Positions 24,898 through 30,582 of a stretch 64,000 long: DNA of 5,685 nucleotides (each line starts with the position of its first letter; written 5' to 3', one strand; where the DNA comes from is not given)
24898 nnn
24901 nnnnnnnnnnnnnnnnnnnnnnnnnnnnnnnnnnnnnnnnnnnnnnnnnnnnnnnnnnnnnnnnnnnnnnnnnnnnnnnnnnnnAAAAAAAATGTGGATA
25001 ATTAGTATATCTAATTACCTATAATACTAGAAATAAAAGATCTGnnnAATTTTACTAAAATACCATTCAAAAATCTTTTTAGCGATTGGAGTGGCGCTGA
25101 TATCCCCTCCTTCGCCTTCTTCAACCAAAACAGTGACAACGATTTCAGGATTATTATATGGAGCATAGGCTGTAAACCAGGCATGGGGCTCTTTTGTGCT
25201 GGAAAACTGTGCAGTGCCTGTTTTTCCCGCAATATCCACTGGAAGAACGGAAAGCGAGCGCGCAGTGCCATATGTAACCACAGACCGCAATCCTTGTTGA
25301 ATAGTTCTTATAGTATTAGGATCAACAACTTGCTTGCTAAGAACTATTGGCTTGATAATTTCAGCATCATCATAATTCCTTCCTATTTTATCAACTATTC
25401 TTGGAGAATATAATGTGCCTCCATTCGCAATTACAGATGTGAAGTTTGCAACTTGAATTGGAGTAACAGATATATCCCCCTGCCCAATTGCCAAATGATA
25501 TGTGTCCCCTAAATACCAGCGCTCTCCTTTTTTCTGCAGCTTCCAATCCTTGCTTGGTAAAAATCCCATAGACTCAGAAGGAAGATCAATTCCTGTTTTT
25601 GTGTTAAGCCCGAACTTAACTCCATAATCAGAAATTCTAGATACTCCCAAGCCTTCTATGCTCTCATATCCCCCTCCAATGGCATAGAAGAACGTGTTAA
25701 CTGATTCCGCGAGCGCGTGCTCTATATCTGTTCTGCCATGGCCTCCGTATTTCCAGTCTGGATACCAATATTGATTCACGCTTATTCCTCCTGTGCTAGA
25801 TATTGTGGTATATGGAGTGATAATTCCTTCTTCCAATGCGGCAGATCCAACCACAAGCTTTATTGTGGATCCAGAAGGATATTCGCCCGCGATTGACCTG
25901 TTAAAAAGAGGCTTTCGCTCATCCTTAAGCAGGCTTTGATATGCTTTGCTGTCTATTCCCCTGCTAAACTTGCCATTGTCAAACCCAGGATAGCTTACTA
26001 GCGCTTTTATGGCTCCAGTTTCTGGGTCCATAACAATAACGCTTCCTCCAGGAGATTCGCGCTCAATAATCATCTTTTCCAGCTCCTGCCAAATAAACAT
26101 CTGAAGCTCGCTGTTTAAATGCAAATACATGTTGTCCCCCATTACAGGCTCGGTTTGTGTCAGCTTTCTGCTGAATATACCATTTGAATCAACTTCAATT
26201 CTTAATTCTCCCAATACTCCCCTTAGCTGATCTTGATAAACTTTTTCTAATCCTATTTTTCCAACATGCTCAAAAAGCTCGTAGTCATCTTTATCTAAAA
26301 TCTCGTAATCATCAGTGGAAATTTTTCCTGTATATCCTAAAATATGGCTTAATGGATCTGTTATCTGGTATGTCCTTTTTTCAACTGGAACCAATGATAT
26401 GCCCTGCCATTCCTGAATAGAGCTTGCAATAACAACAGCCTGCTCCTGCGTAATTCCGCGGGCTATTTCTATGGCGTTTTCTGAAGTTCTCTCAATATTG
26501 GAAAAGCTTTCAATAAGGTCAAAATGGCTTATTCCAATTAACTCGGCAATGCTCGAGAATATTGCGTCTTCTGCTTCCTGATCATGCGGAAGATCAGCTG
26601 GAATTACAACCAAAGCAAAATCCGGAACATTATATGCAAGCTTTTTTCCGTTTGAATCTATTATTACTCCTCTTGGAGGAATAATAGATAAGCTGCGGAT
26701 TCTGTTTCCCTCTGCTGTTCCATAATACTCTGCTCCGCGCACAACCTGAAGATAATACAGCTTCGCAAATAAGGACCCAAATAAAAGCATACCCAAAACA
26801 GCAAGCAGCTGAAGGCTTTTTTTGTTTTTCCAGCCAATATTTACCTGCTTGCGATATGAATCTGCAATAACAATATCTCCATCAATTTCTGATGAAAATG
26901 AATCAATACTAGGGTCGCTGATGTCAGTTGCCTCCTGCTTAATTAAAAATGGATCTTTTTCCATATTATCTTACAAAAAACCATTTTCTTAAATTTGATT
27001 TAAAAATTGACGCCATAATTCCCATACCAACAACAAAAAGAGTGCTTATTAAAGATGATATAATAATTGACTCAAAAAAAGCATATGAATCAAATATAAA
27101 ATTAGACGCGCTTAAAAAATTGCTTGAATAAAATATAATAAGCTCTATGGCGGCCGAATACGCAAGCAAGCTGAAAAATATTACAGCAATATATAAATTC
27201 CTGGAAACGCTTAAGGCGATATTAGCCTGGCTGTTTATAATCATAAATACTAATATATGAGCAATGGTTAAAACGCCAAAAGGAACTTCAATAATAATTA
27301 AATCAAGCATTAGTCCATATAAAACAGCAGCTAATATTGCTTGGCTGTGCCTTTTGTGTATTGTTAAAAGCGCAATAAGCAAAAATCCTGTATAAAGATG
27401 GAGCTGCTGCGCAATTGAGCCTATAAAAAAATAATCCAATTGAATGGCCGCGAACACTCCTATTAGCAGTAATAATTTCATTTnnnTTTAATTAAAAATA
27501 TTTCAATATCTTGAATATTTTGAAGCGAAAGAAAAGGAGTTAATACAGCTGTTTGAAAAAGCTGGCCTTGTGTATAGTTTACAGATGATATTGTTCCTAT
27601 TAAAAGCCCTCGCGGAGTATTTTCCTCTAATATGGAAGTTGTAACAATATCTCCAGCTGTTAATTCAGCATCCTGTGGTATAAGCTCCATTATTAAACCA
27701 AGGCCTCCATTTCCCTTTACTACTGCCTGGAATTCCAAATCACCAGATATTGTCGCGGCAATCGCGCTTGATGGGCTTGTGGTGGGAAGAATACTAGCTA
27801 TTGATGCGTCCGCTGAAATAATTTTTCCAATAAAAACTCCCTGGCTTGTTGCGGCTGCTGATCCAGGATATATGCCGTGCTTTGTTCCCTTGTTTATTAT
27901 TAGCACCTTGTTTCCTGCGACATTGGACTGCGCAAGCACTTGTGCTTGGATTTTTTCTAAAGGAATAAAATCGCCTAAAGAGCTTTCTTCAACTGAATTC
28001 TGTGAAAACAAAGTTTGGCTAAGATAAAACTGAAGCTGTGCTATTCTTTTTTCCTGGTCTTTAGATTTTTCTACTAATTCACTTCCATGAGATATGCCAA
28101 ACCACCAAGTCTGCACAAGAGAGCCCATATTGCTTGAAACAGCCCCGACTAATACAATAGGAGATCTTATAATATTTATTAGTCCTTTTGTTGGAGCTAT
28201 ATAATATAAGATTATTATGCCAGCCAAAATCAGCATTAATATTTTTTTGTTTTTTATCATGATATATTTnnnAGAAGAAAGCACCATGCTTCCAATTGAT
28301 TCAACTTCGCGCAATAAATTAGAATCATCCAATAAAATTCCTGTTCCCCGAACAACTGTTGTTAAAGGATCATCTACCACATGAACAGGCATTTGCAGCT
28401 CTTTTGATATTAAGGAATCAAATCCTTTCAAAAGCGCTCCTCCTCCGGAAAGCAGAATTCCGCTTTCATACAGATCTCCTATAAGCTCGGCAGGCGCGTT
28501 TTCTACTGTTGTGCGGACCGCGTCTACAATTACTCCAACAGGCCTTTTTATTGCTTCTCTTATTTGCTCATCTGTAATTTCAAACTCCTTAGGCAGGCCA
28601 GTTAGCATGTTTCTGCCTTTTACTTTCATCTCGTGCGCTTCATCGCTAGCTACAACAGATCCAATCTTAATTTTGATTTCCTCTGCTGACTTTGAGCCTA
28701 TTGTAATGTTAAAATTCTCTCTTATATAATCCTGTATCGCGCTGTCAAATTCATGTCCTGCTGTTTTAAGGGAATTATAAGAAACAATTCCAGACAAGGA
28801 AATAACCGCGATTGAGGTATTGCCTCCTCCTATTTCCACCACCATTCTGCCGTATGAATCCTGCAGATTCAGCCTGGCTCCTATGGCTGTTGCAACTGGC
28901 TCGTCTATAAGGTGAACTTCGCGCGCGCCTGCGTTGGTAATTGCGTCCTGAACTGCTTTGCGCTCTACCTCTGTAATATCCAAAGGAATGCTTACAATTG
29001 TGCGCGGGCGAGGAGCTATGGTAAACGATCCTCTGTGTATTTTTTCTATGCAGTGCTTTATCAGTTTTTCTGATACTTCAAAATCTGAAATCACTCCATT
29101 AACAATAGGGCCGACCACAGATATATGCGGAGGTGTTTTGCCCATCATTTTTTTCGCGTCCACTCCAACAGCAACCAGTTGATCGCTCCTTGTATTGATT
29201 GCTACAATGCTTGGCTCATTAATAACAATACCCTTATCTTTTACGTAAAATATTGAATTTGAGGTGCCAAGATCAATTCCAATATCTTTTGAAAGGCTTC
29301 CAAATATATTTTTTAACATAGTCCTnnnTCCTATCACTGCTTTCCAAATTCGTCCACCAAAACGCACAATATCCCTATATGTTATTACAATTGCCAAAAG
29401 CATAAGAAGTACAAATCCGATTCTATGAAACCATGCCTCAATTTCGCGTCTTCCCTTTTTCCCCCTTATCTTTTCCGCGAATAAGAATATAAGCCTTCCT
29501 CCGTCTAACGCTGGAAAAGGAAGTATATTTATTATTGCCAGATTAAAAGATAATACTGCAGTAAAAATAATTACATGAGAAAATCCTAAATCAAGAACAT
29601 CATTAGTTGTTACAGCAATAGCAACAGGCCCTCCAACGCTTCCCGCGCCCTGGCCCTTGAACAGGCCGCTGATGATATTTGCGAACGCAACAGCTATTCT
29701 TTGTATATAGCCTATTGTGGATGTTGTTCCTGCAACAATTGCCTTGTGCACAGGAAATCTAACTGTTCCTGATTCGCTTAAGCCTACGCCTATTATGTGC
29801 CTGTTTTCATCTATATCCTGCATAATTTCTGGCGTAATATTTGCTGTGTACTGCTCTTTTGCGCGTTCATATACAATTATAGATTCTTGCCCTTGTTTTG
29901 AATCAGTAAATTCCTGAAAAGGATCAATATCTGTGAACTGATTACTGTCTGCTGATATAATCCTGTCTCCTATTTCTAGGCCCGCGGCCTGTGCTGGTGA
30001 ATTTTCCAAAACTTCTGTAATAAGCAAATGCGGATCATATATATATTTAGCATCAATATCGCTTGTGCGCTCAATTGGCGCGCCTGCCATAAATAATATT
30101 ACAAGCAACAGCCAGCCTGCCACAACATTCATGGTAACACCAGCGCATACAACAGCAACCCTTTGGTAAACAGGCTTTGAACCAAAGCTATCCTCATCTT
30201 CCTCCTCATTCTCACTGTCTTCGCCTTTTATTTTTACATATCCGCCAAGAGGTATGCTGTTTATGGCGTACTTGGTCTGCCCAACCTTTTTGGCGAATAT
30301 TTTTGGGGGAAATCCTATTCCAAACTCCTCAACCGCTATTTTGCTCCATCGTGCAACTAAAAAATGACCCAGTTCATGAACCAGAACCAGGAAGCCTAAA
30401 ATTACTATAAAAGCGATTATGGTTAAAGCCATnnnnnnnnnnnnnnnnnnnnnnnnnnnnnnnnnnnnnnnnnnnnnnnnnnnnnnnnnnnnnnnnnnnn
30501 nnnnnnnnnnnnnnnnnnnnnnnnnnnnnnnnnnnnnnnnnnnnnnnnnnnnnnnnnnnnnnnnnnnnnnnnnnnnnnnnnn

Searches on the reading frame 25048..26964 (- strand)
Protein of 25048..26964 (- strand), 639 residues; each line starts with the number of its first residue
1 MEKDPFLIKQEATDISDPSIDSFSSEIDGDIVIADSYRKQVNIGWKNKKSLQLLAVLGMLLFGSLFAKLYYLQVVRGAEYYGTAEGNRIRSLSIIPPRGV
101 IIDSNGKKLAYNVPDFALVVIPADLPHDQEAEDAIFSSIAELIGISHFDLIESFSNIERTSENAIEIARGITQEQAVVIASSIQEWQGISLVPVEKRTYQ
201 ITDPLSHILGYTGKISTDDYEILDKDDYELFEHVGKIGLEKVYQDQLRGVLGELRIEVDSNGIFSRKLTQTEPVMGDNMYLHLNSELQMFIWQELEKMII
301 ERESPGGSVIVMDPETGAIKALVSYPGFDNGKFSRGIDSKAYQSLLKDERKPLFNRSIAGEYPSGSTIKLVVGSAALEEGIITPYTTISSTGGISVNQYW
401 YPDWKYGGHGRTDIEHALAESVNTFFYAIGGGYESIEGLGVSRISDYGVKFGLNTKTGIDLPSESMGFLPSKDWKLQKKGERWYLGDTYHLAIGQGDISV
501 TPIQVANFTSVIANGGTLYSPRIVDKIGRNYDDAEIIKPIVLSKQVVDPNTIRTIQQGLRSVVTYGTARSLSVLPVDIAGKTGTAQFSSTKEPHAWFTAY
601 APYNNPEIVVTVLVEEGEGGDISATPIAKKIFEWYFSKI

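Call 15: search_protein_families(library=pfam, proteins=[window:25048-26964:-], max_evalue=0.001)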
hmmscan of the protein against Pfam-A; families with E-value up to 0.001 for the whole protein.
window:25048-26964:- (639 aa): 2 families
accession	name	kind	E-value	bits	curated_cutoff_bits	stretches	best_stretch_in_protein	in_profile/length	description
PF00905.27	Transpeptidase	-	3e-65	220.8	22.1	1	307-633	1-299/299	Penicillin binding protein transpeptidase domain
PF03717.20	PBP_dimer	-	9.2e-33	114.6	24.4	1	94-265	2-176/180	Penicillin-binding Protein dimerisation domain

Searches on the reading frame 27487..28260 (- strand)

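Call 15: search_protein_families(library=pfam, proteins=[window:27487-28260:-], max_evalue=0.001)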
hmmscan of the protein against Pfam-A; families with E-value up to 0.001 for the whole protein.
window:27487-28260:- (258 aa): 1 family
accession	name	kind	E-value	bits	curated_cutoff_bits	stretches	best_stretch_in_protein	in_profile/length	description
PF04085.20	MreC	-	3.3e-28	98.8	28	1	108-254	1-145/147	Rod shape-determining protein MreC, barrel core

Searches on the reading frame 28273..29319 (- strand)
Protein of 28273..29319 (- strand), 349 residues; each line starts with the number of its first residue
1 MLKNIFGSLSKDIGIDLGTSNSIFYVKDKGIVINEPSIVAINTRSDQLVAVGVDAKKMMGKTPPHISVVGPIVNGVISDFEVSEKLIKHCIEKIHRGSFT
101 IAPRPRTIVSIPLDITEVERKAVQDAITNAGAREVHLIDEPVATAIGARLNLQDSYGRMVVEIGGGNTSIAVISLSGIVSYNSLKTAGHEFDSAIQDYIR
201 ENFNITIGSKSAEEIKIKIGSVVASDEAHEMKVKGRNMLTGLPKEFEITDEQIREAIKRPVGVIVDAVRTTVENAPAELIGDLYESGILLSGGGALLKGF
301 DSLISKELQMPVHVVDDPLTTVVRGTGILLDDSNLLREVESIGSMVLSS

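Call 15: search_protein_families(library=pfam, proteins=[window:28273-29319:-], max_evalue=0.001)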
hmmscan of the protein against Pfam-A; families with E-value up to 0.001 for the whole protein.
window:28273-29319:- (349 aa): 4 families
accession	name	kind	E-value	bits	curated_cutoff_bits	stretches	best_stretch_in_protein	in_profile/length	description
PF06723.19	MreB_Mbl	-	1.2e-125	419.2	27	1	10-335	1-324/327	MreB/Mbl protein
PF00012.26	HSP70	-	2.1e-11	43.2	20.6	1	107-209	136-244/599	Hsp70 protein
PF14450.12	FtsA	-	1.3e-10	42.2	31.8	1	159-315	1-110/127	Cell division protein FtsA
PF00022.25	Actin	-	8.4e-10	38.2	27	1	36-210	31-203/410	Actin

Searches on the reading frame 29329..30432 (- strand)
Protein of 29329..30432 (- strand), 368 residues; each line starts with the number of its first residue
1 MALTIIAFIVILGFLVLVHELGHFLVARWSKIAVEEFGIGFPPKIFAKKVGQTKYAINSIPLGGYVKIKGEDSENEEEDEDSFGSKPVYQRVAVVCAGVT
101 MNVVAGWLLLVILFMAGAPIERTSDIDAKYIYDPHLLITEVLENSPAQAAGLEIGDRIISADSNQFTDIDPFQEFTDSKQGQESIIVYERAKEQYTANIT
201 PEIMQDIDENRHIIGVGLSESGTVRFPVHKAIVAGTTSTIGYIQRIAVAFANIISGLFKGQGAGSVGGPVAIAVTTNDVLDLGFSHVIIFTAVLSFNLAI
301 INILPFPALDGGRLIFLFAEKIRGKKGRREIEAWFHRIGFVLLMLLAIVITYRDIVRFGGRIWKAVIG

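Call 15: search_protein_families(library=pfam, proteins=[window:29329-30432:-], max_evalue=0.001)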
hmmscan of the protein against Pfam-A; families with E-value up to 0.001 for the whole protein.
window:29329-30432:- (368 aa): 4 families
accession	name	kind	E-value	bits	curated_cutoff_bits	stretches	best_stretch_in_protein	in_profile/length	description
PF02163.28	Peptidase_M50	-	4.6e-60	203.1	27.2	1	7-346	1-221/221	Peptidase family M50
PF17820.7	PDZ_6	-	1.3e-08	34.9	27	1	138-189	2-53/54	PDZ domain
PF13180.12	PDZ_2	-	1.7e-06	28.7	27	1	135-199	13-78/80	PDZ domain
PF00595.29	PDZ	-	3.3e-06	27.8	23.2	1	128-169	22-60/81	PDZ domain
